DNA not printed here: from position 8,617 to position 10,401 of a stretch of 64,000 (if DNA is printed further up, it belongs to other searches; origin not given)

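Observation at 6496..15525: Nine-gene, translationally coupled operon embedding pcaHG among enzymes that do not belong to the beta-ketoadipate pathway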

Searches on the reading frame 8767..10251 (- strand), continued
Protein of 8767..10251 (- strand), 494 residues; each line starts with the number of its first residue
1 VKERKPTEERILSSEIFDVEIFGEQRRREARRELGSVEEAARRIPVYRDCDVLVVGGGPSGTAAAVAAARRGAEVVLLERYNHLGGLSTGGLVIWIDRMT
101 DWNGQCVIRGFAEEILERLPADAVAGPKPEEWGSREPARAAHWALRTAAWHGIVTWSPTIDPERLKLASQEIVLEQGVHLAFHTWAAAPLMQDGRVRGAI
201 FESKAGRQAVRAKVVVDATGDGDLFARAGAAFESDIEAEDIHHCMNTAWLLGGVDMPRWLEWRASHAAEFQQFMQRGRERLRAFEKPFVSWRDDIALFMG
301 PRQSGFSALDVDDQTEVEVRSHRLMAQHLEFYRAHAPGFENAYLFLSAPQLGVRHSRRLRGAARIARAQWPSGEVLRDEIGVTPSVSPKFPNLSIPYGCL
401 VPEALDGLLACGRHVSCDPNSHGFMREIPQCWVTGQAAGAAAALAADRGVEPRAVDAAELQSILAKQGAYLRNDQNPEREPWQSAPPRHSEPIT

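Call 58: search_solved_structures(query=A1, max_evalue=0.01)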
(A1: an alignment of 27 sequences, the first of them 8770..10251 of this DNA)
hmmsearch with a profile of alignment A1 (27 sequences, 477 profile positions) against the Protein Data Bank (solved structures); distinct sequences matched with E-value up to 0.01: 114 (the best 60 are shown).
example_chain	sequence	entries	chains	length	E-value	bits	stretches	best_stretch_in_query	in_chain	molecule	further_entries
2i0z_A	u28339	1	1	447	1.2e-06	30.7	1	44-86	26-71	NAD(FAD)-utilizing dehydrogenases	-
4zn0_A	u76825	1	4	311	3.5e-06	29.2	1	45-88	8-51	Thioredoxin reductase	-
2gag_A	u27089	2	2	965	3.7e-06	29.1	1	33-95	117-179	heterotetrameric sarcosine oxidase alpha-subunit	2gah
8gu0_A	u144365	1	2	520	4.5e-06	28.8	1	41-78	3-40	Non-heme halogenase radH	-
4y4n_A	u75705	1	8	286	5.9e-06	28.4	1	43-86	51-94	Putative ribose 1,5-bisphosphate isomerase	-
1ojt_A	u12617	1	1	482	7.3e-06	28.1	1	44-83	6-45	SURFACE PROTEIN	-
1bhy_A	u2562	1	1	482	7.8e-06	28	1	44-83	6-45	P64K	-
5nmw_A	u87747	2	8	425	1.2e-05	27.4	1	47-122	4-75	Flavin-containing monooxygenase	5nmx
5u25_A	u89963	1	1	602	1.3e-05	27.3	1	44-83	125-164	Dihydrolipoamide dehydrogenase (E3 component of pyruvate and 2-oxoglutarate dehydrogenase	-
4o5q_A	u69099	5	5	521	1.7e-05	26.9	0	27-73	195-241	Alkyl hydroperoxide reductase subunit F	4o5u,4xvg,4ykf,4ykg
1hyu_A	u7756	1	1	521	2.5e-05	26.4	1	27-73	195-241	ALKYL HYDROPEROXIDE REDUCTASE SUBUNIT F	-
1vrq_A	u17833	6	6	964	3.2e-05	26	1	35-82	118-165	Sarcosine oxidase alpha subunit | Subunit alpha of sarcosine oxidase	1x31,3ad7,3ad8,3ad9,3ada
5mh4_A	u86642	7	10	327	5e-05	25.4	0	43-76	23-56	Thioredoxin reductase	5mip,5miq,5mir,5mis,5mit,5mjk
6hk1_A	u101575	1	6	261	5.5e-05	25.2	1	44-86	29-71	Thiazole synthase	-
4y4m_A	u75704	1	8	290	7.8e-05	24.7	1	43-86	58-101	Putative ribose 1,5-bisphosphate isomerase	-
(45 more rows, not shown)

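Call 59: find_encoding_contigs(protein=P0236, flank=10000, max_places=2)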
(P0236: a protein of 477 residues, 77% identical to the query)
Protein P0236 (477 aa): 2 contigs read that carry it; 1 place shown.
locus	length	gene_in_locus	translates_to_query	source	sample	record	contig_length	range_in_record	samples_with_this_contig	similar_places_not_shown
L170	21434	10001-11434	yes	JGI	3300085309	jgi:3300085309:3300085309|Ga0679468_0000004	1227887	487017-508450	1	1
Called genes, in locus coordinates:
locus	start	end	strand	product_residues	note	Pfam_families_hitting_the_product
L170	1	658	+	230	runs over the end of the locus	PF01557:FAA_hydrolase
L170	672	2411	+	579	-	PF00501:AMP-binding, PF23562:AMP-binding_C_3 (weak)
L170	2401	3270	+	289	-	PF04909:Amidohydro_2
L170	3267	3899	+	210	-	PF02798:GST_N, PF13417:GST_N_3, PF13409:GST_N_2, PF13410:GST_C_2 (weak)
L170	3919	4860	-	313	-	PF01408:GFO_IDH_MocA, PF19858:OxRdtase_C, PF22725:GFO_IDH_MocA_C3 (weak)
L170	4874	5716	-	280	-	PF02900:LigB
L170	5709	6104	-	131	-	PF07746:LigA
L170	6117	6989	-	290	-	PF04909:Amidohydro_2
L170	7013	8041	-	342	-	PF04909:Amidohydro_2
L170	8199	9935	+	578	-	PF02776:TPP_enzyme_N, PF02775:TPP_enzyme_C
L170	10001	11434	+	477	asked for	PF01946:Thi4 (faint), PF00890:FAD_binding_2 (faint), PF01134:GIDA (weak), PF01266:DAO (weak), PF12831:FAD_oxidored, PF13450:NAD_binding_8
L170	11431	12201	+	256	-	PF09339:HTH_IclR, PF12802:MarR_2 (weak), PF01614:IclR_C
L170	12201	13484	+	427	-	PF04412:AcnX, PF28403:AcnX_2nd, PF28406:AcnX_3rd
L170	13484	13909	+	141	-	PF01989:AcnX_swivel_put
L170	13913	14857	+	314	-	PF03401:TctC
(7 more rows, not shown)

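Call 60: find_encoding_contigs(protein=P0153, flank=10000, max_places=2)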
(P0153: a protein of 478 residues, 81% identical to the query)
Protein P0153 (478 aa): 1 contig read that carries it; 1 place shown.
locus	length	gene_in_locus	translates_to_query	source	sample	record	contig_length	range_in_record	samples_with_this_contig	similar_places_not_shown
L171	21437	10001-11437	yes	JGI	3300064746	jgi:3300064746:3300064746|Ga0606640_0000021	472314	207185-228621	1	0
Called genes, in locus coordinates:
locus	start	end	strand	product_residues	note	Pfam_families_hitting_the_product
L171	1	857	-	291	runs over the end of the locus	PF02653:BPD_transp_2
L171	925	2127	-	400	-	PF13458:Peripla_BP_6, PF13433:Peripla_BP_5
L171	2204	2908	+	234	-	PF01557:FAA_hydrolase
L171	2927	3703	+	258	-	PF00378:ECH_1, PF16113:ECH_2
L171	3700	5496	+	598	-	PF00501:AMP-binding, PF23562:AMP-binding_C_3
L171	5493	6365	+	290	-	PF04909:Amidohydro_2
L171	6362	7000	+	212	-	PF02798:GST_N, PF13417:GST_N_3, PF13409:GST_N_2, PF13410:GST_C_2 (weak)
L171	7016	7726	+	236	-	PF12391:PCDO_beta_N, PF00775:Dioxygenase_C, PF13620:CarboxypepD_reg (weak)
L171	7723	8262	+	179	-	PF00775:Dioxygenase_C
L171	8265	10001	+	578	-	PF02776:TPP_enzyme_N, PF00205:TPP_enzyme_M (weak), PF02775:TPP_enzyme_C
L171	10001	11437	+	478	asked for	PF01946:Thi4 (faint), PF00890:FAD_binding_2 (faint), PF01134:GIDA (weak), PF01266:DAO (weak), PF12831:FAD_oxidored, PF13450:NAD_binding_8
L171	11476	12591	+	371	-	PF01717:Meth_synt_2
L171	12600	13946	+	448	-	PF00206:Lyase_1, PF10397:ADSL_C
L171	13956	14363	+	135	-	PF02627:CMD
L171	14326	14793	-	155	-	PF13279:4HBT_2, PF03061:4HBT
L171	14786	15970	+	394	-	PF01494:FAD_binding_3, PF13450:NAD_binding_8 (faint)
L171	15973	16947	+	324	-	PF13365:Trypsin_2, PF00595:PDZ, PF13180:PDZ_2, PF17820:PDZ_6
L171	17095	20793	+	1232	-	PF02574:S-methyl_trans, PF00809:Pterin_bind, PF02607:B12-binding_2, PF02310:B12-binding, PF02965:Met_synt_B12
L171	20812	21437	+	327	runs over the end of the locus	PF01471:PG_binding_1, PF03734:YkuD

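Call 72: search_dna_similar(query=window:8770-10251:-, collection=plasmids, mode=protein, max_rows=25, max_evalue=1e-20)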
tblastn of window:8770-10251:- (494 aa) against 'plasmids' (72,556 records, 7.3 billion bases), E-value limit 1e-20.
Records with a match: 49; places in all: 50; records where one place covers at least 80% of the query: 28.
Best place of each record, by identity: 60-80% 1; <60% 48.
By first word of the organism name: Ensifer 9; Roseibium 8; Rhizobium 6; Labrenzia 4; Rhodococcus 3; Paracoccus 3; Arthrobacter 2; Cupriavidus 2; Caballeronia 2; Variovorax 1; and 9 more.
By predicted mobility (MOB-suite, as given by PLSDB): non-mobilizable 39; mobilizable 6; conjugative 4.
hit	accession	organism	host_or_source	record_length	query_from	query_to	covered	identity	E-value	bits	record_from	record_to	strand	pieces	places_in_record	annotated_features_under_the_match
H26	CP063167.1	Variovorax paradoxus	-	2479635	15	473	93%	63.4%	7e-152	486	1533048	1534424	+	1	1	FAD-dependent oxidoreductase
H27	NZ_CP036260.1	Sporomusa termitida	whole organism,intestinal contents of ...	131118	27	473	90%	37.5%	4e-55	206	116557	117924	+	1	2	FAD-dependent oxidoreductase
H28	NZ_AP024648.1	Arthrobacter sp. StoSoilB13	-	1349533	36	469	88%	34.1%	1e-39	160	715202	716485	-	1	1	record has no annotation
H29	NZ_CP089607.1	Rhodococcus qingshengii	cell culture,activated sludge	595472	37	469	88%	33.7%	4e-42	168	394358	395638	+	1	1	FAD-dependent oxidoreductase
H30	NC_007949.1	Polaromonas sp. JS666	-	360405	37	494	93%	31.7%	6e-27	122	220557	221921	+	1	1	FAD-dependent oxidoreductase | ilvD: dihydroxy-acid dehydratase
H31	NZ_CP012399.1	Chelatococcus sp. CO-6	whole organism,Shengli Oilfield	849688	37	469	88%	33.3%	2e-35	148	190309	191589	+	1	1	FAD-dependent oxidoreductase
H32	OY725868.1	Subdoligranulum variabile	-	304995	27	471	90%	32.2%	3e-31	135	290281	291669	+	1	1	record has no annotation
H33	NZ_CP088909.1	Rhodococcus qingshengii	cell culture,forest soil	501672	37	469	88%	33.0%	4e-42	168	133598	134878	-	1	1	FAD-dependent oxidoreductase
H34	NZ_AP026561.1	Deinococcus aetherius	-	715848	42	490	91%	31.0%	2e-24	115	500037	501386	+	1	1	FAD-dependent oxidoreductase | hypothetical protein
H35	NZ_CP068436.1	Cupriavidus necator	heavy metal containmented soil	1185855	37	475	89%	31.6%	4e-22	107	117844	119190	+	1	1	none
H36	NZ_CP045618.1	Roseibium aggregatum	-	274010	43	469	86%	32.1%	5e-42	167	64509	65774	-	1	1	FAD-dependent oxidoreductase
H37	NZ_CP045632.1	Roseibium aggregatum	-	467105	43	469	86%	32.1%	3e-41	165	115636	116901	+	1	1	FAD-dependent oxidoreductase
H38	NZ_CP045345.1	Labrenzia sp. THAF187b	pure culture,Surface of a polyethylene ...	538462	43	469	86%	32.1%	3e-41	165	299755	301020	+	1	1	FAD-dependent oxidoreductase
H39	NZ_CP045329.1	Labrenzia sp. THAF191b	pure culture,Surface of a polyethylene ...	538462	43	469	86%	32.1%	3e-41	165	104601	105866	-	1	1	FAD-dependent oxidoreductase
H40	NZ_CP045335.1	Labrenzia sp. THAF191a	pure culture,Surface of a polyethylene ...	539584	43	469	86%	32.1%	3e-41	165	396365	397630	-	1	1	FAD-dependent oxidoreductase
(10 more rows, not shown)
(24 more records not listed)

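Call 73: get_annotated_region(hit=H26, flank=10000)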
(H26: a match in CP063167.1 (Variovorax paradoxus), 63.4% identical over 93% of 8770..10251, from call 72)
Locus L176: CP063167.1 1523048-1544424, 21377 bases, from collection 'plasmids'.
description: Variovorax paradoxus strain VAI-C plasmid unnamed, complete sequence
organism: Variovorax paradoxus (NCBI taxid 34073)
taxonomy: Bacteria; Pseudomonadota; Betaproteobacteria; Burkholderiales; Comamonadaceae; Variovorax; Variovorax paradoxus
host: -; source: -; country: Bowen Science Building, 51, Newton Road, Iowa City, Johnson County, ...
typing (MOB-suite, as given by PLSDB): non-mobilizable
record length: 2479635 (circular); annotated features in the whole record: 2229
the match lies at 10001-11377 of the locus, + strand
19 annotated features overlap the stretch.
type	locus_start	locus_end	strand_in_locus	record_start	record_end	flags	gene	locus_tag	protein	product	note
CDS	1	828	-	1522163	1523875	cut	-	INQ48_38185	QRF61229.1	CocE/NonD family hydrolase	-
CDS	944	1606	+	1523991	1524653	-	-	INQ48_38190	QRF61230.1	TetR/AcrR family transcriptional regulator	-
CDS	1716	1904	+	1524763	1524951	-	-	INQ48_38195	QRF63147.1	nucleotidyltransferase family protein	-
CDS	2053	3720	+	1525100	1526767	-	-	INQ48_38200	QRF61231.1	hypothetical protein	-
CDS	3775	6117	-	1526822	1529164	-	-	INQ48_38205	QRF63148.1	GAF domain-containing protein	-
CDS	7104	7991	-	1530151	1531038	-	-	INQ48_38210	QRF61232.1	LysR family transcriptional regulator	-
CDS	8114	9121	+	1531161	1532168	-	-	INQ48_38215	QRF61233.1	tripartite tricarboxylate transporter substrate binding protein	-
CDS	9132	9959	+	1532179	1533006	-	-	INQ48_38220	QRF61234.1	alpha/beta hydrolase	-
CDS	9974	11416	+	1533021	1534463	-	-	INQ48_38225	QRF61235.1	FAD-dependent oxidoreductase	-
CDS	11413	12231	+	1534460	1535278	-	-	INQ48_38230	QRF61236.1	TIM barrel protein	-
CDS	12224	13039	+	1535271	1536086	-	-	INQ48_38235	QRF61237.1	shikimate dehydrogenase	-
CDS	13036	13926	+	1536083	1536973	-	-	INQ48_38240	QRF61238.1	alpha/beta hydrolase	-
CDS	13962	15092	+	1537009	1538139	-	-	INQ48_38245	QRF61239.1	SMP-30/gluconolactonase/LRE family protein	-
CDS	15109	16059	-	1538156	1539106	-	-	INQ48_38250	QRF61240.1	helix-turn-helix transcriptional regulator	-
CDS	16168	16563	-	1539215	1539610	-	-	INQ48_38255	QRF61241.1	DUF4150 domain-containing protein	-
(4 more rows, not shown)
